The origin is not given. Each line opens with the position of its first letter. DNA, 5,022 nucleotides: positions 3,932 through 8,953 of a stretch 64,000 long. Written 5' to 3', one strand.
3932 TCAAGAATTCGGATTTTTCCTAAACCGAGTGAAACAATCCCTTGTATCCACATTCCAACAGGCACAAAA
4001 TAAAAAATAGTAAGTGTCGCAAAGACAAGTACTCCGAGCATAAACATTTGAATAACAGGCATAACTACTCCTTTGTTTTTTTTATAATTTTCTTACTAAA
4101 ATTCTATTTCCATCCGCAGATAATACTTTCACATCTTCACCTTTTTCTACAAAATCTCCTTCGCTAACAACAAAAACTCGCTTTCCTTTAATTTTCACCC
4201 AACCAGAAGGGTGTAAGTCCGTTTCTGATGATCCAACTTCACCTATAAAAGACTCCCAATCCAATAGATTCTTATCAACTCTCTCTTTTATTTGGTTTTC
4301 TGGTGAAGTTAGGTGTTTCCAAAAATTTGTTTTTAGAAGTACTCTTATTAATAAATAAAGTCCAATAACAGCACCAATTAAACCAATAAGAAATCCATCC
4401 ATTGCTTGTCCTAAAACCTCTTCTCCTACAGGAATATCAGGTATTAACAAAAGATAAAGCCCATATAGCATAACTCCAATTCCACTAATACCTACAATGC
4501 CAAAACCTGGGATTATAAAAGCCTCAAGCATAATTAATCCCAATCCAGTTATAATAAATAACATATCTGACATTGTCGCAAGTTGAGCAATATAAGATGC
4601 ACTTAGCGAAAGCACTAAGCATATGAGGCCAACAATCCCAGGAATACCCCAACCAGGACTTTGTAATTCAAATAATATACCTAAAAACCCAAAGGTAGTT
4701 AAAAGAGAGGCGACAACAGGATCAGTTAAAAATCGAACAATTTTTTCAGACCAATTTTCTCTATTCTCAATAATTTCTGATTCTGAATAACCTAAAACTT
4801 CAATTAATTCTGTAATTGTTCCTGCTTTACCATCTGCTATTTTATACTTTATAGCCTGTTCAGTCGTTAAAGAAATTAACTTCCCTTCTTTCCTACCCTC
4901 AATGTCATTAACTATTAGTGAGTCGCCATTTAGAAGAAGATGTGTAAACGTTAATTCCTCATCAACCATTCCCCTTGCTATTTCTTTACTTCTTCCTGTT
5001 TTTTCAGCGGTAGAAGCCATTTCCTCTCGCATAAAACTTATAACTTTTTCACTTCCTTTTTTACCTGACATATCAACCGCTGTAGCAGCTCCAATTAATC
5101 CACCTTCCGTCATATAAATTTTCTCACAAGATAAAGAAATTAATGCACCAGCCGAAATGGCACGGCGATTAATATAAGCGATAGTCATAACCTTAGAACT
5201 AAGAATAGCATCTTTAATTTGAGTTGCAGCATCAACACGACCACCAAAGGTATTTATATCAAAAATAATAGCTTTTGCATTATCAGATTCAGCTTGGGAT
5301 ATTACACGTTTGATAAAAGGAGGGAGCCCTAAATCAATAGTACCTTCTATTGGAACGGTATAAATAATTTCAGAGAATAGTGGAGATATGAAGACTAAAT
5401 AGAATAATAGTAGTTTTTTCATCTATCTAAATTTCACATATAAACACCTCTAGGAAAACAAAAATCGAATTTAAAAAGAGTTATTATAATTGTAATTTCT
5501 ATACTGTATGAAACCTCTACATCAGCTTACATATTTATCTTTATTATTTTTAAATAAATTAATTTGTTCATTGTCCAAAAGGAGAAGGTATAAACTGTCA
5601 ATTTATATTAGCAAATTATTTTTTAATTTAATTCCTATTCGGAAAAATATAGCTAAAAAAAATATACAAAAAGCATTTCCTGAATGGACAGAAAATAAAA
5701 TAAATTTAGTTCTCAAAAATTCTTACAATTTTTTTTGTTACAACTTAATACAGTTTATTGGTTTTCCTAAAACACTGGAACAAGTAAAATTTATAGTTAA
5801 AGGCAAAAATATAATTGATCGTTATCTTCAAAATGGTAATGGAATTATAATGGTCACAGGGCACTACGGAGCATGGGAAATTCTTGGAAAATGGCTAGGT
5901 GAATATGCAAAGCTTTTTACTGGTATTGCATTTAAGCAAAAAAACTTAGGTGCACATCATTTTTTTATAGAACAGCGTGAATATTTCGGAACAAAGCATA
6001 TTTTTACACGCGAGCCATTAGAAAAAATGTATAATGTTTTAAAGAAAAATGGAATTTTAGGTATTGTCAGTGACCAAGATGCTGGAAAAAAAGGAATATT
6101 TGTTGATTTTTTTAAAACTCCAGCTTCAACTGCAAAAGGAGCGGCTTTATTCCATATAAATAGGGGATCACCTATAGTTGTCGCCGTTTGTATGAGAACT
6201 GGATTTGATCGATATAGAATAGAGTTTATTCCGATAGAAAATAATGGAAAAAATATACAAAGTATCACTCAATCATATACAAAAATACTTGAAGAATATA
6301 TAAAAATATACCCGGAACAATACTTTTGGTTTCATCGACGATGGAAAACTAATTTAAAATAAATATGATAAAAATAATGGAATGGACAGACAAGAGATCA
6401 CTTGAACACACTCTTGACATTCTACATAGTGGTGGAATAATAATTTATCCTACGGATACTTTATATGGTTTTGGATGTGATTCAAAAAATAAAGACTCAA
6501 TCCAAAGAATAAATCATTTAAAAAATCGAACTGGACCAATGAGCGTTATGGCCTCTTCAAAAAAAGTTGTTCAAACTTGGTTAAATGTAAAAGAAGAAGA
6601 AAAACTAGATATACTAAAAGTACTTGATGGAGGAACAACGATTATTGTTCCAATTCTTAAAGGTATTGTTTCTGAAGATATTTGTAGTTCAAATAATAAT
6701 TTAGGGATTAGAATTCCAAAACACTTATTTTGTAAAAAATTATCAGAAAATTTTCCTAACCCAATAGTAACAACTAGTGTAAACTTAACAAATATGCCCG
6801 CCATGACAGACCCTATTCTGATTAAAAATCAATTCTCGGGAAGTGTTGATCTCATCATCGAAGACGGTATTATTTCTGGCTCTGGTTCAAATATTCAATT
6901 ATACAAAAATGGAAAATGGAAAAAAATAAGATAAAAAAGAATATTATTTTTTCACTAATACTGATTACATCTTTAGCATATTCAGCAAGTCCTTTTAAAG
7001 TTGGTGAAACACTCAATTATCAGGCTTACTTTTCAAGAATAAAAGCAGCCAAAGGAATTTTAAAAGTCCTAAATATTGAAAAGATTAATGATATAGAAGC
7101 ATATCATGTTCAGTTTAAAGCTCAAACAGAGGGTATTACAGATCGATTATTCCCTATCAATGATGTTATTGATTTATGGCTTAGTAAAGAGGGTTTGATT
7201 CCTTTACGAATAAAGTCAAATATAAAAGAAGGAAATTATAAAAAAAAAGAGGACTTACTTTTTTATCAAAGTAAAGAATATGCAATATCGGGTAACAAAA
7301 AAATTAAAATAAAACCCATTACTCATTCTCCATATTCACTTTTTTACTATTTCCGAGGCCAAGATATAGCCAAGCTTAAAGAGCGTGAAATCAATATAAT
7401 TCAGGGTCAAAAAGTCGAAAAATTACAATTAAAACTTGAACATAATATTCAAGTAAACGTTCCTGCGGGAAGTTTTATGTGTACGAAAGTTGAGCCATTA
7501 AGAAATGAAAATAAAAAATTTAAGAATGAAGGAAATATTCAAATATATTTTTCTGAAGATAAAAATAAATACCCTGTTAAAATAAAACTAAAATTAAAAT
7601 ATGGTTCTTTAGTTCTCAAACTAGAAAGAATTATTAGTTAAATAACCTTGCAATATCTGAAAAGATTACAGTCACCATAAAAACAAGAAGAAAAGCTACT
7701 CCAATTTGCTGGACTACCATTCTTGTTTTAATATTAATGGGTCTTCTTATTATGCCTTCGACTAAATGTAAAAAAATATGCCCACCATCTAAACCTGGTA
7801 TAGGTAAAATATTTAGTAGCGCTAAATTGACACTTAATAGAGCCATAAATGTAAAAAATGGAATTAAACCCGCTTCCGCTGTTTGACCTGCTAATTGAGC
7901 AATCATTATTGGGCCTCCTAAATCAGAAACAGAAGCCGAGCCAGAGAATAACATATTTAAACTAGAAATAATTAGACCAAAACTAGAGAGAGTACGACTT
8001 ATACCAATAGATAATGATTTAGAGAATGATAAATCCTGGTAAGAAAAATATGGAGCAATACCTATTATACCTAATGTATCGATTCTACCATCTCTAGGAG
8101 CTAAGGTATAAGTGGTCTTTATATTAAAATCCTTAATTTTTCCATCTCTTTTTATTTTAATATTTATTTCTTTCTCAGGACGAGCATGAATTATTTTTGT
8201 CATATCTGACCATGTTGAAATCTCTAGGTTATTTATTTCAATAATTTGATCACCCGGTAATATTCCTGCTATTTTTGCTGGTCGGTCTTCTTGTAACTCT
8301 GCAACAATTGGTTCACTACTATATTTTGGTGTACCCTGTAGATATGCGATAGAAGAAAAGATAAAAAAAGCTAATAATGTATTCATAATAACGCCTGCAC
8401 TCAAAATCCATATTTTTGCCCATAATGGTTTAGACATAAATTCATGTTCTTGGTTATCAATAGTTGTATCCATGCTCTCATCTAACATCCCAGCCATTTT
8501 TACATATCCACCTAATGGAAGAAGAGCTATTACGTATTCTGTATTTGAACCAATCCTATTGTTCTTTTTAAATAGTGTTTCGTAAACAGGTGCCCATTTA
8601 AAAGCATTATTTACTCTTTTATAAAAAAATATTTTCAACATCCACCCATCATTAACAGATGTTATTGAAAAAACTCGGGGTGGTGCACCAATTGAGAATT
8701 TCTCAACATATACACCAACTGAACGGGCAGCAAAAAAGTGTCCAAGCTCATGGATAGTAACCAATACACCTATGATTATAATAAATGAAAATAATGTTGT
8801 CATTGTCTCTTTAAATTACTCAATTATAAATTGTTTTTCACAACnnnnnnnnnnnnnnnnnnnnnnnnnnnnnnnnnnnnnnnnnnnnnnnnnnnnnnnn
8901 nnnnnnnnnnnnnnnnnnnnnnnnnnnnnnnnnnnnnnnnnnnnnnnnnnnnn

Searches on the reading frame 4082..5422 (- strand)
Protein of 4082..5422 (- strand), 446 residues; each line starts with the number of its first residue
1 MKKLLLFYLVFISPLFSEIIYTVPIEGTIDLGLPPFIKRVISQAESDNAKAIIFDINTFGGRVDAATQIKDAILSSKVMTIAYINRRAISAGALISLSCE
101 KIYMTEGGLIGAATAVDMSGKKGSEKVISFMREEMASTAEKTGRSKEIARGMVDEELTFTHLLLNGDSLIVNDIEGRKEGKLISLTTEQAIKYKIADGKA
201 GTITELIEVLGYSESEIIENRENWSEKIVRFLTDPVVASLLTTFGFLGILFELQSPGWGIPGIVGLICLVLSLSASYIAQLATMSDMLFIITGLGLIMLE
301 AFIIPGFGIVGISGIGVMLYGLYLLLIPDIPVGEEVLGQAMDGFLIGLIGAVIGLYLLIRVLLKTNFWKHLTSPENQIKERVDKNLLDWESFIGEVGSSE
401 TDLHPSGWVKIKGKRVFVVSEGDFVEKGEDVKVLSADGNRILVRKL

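Call 72: search_protein_families(library=pfam, proteins=[window:4082-5422:-], max_evalue=0.00001)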
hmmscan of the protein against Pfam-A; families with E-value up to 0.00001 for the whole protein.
window:4082-5422:- (446 aa): 4 families
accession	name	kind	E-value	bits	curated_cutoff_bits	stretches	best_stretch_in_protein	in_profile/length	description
PF25145.1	NfeD1b_N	-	1.8e-51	174.9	40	1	20-218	2-187/189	NfeD1b, N-terminal domain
PF24961.1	NfeD_membrane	-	3.3e-23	82.4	26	1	236-359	1-118/119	NfeD integral membrane domain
PF01957.25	NfeD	-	3.8e-13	49.9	29.1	1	390-445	2-57/57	NfeD-like C-terminal, partner-binding domain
PF01972.22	SDH_protease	-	1.7e-06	27.8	31.3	1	35-112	79-154/286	ClpP-like SDH-type serine proteinase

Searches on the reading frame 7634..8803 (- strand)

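Call 72: search_protein_families(library=pfam, proteins=[window:7634-8803:-], max_evalue=0.00001)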
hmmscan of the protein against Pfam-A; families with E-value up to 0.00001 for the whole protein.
window:7634-8803:- (389 aa): 4 families
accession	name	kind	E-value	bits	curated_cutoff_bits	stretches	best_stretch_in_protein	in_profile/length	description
PF02163.28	Peptidase_M50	-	6.6e-60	202.6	27.2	2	85-374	44-220/221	Peptidase family M50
PF13180.12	PDZ_2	-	7e-12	45.9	27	1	163-230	12-80/80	PDZ domain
PF00595.29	PDZ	-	2.4e-07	31.4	23.2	1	163-217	25-80/81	PDZ domain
PF17820.7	PDZ_6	-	5.2e-07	29.7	27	1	167-219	2-54/54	PDZ domain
